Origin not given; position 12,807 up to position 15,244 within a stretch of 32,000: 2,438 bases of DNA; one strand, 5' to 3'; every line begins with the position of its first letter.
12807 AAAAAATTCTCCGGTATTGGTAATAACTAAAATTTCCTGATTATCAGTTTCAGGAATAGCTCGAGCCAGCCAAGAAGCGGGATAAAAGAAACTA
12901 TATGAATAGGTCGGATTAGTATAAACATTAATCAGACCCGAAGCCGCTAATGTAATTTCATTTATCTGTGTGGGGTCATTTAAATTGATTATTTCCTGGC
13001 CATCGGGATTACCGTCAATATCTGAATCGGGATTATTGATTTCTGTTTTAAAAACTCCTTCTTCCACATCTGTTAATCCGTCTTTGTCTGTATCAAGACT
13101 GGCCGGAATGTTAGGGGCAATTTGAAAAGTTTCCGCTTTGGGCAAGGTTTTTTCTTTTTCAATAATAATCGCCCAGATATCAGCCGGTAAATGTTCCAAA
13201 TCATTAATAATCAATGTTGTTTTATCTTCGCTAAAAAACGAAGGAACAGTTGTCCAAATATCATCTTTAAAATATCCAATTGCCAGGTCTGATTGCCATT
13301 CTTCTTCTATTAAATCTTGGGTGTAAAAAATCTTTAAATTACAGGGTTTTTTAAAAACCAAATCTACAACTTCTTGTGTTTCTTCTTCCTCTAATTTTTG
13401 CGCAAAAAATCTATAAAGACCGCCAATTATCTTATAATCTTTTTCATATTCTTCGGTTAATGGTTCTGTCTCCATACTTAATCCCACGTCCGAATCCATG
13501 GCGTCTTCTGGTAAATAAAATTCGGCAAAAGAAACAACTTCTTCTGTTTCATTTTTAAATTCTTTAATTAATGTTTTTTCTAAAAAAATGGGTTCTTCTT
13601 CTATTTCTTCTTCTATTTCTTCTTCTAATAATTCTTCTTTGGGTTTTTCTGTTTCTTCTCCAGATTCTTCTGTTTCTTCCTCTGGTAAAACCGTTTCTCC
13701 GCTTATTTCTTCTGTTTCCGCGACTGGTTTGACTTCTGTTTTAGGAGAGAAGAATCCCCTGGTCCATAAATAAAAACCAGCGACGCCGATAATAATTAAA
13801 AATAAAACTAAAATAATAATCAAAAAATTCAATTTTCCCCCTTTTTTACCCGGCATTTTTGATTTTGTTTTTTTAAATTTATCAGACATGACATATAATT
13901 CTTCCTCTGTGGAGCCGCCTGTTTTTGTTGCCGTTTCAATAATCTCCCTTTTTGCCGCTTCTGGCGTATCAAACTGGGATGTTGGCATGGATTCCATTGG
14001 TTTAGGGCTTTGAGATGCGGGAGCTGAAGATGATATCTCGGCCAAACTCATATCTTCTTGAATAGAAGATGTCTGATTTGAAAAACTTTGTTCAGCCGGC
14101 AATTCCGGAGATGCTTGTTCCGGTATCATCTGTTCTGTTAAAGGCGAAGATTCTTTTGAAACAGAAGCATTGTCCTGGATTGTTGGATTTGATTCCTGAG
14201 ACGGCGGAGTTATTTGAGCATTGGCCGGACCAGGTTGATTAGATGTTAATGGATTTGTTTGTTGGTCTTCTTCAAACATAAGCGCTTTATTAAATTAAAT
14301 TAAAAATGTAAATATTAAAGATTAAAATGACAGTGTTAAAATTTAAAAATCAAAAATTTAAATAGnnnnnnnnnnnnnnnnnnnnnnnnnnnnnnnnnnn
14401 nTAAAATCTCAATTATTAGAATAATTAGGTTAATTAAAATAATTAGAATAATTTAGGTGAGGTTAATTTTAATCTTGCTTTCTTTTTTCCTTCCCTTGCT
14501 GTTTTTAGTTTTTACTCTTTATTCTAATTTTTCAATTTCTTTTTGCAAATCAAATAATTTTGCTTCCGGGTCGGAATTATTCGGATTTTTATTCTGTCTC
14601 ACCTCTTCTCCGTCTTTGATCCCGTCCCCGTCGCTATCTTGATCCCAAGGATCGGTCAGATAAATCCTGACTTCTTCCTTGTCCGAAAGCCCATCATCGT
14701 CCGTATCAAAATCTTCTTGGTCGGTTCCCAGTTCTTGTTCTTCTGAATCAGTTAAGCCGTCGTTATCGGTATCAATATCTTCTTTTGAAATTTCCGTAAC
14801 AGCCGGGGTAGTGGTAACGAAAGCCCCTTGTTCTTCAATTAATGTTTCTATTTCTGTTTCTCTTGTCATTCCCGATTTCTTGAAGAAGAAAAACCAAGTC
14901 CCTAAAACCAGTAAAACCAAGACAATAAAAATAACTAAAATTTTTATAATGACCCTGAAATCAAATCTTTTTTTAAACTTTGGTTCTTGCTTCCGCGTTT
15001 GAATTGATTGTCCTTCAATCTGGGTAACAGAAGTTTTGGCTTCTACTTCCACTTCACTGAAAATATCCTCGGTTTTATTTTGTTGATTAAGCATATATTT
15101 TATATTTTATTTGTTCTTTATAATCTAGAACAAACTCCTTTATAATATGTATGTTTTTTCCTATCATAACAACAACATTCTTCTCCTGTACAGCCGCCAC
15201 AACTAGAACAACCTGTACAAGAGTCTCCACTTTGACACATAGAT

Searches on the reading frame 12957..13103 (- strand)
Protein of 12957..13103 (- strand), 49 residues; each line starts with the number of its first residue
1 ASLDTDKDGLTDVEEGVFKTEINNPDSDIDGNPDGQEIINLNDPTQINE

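Call 12: search_protein_families(library=pfam, proteins=[window:12957-13103:-], max_evalue=10)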
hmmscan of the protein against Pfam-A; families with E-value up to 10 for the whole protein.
seq(49 aa): 1 family
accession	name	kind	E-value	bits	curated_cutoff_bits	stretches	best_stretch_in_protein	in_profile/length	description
PF24784.1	Temptin_C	-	0.16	12.9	27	1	19-38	55-74/98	Temptin C-terminal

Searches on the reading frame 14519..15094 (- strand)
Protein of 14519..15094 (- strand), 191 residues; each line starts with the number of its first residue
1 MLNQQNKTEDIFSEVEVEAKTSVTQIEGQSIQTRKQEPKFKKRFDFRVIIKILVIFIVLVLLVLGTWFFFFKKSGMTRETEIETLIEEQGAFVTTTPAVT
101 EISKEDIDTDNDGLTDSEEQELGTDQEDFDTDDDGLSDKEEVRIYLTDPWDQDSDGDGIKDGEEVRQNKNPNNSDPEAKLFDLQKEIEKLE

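Call 6: search_protein_families(library=pfam, proteins=[window:14519-15094:-], max_evalue=0.01)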
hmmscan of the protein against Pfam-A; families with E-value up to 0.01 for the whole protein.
window:14519-15094:- (191 aa): 1 family
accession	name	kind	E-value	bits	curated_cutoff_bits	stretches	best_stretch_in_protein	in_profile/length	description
PF18884.5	TSP3_bac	-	2.5e-16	59.6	25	3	153-173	1-21/22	Bacterial TSP3 repeat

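Call 44: search_protein_families(library=ncbifam, proteins=[window:14519-15094:-], max_evalue=0.1)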
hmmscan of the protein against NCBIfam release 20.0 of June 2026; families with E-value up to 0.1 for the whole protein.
window:14519-15094:- (191 aa): 10 families
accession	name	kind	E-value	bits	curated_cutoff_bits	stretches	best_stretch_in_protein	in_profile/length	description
NF047639.1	throspo3_MtsD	equivalog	2.8e-06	25.8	800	1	107-176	459-532/651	cell-cell cohesion protein MtsD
NF033765.2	gliding_CglD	equivalog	2.9e-05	22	400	1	99-172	168-251/1124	adventurous gliding motility lipoprotein CglD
NF033483.0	PknB_PASTA_kin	equivalog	0.0033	16.5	450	1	23-146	310-426/563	Stk1 family PASTA domain-containing Ser/Thr kinase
NF038218.1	IcmG_DotF_IVB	equivalog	0.006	16.3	200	1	3-100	4-99/266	type IVB secretion system protein IcmG/DotF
NF042931.1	SAG1386_EF1546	equivalog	0.013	15.6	80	1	33-105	16-86/158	SAG1386/EF1546 family surface-associated protein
NF004285.1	PRK05696.1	equivalog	0.044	13.6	179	1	34-81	10-53/171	flagellar basal body-associated protein FliL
NF009420.1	PRK12785.1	equivalog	0.047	13.5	197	1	50-94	21-65/161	flagellar basal body-associated protein FliL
NF038276.1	strep_PBP2A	exception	0.061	11.5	1100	1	24-76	17-66/716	penicillin-binding protein PBP2A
NF010008.0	PRK13481.1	equivalog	0.065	12.5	270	1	38-94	33-84/269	glycosyltransferase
NF049893.1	spr0155_permease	equivalog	0.069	13.4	120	0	16-74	31-92/165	ABC transporter permease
